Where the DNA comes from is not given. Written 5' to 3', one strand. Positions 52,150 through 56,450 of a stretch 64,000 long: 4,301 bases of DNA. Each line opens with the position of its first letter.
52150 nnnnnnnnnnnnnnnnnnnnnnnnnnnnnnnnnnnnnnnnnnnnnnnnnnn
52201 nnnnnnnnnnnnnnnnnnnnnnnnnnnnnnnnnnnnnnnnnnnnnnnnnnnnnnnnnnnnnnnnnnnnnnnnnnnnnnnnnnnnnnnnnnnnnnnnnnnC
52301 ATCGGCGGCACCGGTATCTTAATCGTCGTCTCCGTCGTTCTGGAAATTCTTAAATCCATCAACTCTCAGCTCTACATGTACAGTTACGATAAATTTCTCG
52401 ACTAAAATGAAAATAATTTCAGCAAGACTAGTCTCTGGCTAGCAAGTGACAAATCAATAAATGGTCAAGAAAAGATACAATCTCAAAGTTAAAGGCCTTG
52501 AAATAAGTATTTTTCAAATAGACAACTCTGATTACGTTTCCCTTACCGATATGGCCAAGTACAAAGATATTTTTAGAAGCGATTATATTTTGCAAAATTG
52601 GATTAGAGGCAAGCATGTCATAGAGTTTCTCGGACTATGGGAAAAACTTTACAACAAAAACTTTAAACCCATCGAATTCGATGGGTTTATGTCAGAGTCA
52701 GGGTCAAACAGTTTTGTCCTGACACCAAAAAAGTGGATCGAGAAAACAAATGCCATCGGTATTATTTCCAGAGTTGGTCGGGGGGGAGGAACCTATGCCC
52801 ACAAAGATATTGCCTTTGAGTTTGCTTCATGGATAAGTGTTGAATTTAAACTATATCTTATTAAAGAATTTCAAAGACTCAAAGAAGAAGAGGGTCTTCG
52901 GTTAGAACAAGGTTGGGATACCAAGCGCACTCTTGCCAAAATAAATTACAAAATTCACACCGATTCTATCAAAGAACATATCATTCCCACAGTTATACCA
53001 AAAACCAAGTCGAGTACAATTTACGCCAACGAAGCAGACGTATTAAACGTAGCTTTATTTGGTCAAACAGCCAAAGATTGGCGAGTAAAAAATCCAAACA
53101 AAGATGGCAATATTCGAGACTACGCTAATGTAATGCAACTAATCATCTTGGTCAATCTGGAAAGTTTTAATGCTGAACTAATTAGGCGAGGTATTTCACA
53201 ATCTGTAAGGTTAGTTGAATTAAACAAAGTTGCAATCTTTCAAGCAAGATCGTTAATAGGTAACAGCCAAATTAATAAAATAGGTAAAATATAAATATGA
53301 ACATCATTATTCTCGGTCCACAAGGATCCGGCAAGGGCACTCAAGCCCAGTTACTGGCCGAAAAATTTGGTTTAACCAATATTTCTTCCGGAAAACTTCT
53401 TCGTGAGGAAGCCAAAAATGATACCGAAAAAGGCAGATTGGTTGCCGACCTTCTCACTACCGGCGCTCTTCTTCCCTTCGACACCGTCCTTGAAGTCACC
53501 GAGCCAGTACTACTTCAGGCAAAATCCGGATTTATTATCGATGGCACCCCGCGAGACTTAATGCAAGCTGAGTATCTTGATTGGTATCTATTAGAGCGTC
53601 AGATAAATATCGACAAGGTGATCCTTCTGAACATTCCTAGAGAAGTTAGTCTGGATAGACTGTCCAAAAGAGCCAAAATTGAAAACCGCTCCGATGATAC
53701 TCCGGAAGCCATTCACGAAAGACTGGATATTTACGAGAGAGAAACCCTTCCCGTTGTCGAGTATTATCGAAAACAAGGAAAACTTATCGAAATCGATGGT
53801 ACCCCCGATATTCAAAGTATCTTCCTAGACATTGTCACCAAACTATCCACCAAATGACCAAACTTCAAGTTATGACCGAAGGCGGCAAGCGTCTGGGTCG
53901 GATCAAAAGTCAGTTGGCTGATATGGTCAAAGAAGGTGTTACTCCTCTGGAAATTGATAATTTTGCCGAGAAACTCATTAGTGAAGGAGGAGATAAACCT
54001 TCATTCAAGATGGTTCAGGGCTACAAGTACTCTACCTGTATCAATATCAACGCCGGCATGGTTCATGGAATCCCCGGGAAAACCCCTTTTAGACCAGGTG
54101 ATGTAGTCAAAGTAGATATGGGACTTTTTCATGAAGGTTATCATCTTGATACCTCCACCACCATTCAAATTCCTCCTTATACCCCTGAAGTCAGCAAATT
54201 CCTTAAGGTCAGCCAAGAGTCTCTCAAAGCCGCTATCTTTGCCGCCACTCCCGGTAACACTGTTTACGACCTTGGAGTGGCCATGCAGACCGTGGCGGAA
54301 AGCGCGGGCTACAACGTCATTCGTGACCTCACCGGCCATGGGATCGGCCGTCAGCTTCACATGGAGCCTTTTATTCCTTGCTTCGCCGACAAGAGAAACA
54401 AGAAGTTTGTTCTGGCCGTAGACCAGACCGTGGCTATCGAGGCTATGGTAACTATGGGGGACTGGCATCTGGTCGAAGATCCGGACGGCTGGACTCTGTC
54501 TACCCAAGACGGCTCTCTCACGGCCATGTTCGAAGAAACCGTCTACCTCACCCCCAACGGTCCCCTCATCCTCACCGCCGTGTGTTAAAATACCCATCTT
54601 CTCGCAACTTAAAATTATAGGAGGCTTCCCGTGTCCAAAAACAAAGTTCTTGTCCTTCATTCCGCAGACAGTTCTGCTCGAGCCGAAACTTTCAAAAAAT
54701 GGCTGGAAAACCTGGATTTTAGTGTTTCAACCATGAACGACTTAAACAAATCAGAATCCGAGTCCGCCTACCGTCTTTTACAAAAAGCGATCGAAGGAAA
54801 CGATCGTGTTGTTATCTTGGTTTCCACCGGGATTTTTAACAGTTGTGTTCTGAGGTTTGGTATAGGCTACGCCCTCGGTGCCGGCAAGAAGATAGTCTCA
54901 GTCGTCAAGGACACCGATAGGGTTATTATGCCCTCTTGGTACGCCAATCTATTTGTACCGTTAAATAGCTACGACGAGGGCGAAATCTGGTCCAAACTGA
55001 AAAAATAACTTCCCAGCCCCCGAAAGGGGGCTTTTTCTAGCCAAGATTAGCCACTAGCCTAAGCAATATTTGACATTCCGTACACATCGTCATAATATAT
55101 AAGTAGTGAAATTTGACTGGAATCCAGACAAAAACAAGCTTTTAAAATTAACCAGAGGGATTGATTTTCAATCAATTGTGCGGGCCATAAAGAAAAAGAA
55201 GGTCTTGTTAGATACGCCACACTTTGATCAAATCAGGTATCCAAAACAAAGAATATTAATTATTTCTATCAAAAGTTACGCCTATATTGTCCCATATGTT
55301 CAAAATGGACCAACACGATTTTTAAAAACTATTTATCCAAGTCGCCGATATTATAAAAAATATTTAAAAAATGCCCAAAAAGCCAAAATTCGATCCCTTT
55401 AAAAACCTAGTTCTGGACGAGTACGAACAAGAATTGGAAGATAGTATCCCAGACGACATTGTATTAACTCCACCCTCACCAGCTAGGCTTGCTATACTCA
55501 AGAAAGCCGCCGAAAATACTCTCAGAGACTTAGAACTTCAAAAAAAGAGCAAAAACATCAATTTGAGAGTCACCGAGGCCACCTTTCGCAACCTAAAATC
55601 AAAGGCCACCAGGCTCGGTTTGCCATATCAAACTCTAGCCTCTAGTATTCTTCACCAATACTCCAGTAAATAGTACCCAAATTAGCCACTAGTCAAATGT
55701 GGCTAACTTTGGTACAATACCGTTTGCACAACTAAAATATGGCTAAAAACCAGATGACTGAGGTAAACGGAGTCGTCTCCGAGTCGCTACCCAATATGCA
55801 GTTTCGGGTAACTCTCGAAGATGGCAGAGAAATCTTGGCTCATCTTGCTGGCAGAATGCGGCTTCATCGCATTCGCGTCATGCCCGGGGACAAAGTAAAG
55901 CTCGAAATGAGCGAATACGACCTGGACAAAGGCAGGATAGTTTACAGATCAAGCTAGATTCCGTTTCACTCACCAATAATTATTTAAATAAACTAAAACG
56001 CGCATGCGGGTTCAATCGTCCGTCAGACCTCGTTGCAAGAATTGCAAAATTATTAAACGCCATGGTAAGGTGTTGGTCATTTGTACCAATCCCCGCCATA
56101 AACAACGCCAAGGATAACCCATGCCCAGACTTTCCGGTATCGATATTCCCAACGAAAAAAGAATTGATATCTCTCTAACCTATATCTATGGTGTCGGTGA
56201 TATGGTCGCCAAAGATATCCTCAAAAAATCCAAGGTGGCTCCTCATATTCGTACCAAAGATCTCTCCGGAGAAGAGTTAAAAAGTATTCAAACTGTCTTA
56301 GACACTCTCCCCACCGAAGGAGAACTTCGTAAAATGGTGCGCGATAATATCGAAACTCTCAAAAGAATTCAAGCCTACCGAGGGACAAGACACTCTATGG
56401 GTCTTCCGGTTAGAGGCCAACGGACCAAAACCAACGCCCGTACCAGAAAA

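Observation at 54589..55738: Small TIR-like protein cassette plus BrnTA pair between map and infA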

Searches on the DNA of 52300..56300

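Call 63: search_rna_families(source=window, start=52300, end=56300, threshold=evalue, max_evalue=1)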
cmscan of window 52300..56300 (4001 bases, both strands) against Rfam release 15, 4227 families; matches with E-value up to 1: 1.
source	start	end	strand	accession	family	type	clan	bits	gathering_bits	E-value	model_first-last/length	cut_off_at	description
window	52561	52721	+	RF00028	Intron_gpI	Intron;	-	18.7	50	0.15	1-253/253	no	Group I catalytic intron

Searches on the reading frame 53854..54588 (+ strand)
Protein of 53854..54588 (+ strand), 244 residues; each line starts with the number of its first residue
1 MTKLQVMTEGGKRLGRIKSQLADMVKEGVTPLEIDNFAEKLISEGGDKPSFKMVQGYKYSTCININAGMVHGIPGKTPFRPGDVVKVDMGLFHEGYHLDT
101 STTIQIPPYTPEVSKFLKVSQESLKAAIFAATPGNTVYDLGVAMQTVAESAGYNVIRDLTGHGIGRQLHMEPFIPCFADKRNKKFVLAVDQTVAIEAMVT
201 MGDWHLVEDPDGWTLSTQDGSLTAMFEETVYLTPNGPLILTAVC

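Call 3: search_protein_families(library=pfam, proteins=[window:53854-54588:+], max_evalue=1)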
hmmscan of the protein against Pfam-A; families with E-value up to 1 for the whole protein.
window:53854-54588:+ (244 aa): 1 family
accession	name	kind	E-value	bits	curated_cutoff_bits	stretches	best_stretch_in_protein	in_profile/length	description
PF00557.29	Peptidase_M24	-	3.6e-35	122.1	23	1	7-233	3-207/208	Metallopeptidase family M24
